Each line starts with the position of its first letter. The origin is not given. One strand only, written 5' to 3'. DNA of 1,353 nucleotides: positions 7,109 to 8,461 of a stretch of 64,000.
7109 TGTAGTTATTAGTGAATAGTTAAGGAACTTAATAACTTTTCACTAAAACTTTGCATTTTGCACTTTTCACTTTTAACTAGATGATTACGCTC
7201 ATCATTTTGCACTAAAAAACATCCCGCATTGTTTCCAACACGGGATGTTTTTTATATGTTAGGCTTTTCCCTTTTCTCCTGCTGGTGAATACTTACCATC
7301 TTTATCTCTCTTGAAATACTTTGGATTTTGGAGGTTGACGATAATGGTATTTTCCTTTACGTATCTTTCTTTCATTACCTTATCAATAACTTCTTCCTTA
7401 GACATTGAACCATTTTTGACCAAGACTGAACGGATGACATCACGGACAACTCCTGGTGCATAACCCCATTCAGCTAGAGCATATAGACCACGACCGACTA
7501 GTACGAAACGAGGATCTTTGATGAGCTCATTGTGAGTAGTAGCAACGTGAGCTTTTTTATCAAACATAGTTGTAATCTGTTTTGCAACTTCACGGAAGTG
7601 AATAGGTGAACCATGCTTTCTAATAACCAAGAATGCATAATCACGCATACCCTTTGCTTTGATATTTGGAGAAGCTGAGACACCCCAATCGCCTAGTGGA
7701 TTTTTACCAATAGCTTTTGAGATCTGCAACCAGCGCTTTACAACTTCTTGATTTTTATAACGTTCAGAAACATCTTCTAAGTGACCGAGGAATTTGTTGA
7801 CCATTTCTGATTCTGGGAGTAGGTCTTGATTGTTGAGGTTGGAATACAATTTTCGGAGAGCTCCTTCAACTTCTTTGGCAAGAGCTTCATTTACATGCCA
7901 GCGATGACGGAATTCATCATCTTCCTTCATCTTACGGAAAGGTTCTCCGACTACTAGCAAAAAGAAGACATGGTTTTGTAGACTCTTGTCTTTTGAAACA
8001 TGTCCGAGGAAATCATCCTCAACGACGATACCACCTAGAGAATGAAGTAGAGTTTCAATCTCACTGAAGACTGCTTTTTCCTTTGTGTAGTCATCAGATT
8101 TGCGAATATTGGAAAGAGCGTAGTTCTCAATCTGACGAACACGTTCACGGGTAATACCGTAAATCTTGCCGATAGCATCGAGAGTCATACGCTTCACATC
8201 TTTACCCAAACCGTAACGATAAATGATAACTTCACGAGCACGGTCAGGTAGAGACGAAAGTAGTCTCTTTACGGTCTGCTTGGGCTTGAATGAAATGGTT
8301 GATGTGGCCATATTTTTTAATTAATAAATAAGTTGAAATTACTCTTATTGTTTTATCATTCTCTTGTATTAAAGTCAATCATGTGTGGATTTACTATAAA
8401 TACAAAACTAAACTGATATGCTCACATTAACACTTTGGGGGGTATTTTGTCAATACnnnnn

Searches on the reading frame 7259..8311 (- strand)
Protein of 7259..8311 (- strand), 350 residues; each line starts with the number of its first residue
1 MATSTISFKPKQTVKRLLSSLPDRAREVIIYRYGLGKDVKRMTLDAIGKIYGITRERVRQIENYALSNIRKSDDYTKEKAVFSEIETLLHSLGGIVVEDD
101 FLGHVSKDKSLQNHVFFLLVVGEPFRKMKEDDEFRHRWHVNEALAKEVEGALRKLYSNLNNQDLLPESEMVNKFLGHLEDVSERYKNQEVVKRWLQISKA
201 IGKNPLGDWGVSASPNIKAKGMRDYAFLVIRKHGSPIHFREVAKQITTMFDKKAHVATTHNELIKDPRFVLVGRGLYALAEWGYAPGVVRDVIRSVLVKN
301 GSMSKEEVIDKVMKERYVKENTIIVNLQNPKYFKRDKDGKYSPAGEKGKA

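Call 8: search_protein_families(library=pfam, proteins=[window:7259-8311:-], max_evalue=0.01)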
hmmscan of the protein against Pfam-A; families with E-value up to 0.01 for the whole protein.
window:7259-8311:- (350 aa): 2 families
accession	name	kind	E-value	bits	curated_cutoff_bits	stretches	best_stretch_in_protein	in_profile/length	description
PF04545.22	Sigma70_r4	-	3e-16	59.1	24.1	1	17-71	1-50/50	Sigma-70, region 4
PF05066.19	HARE-HTH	-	7.4e-06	26.7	25.9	1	222-282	3-71/71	HB1, ASXL, restriction endonuclease HTH domain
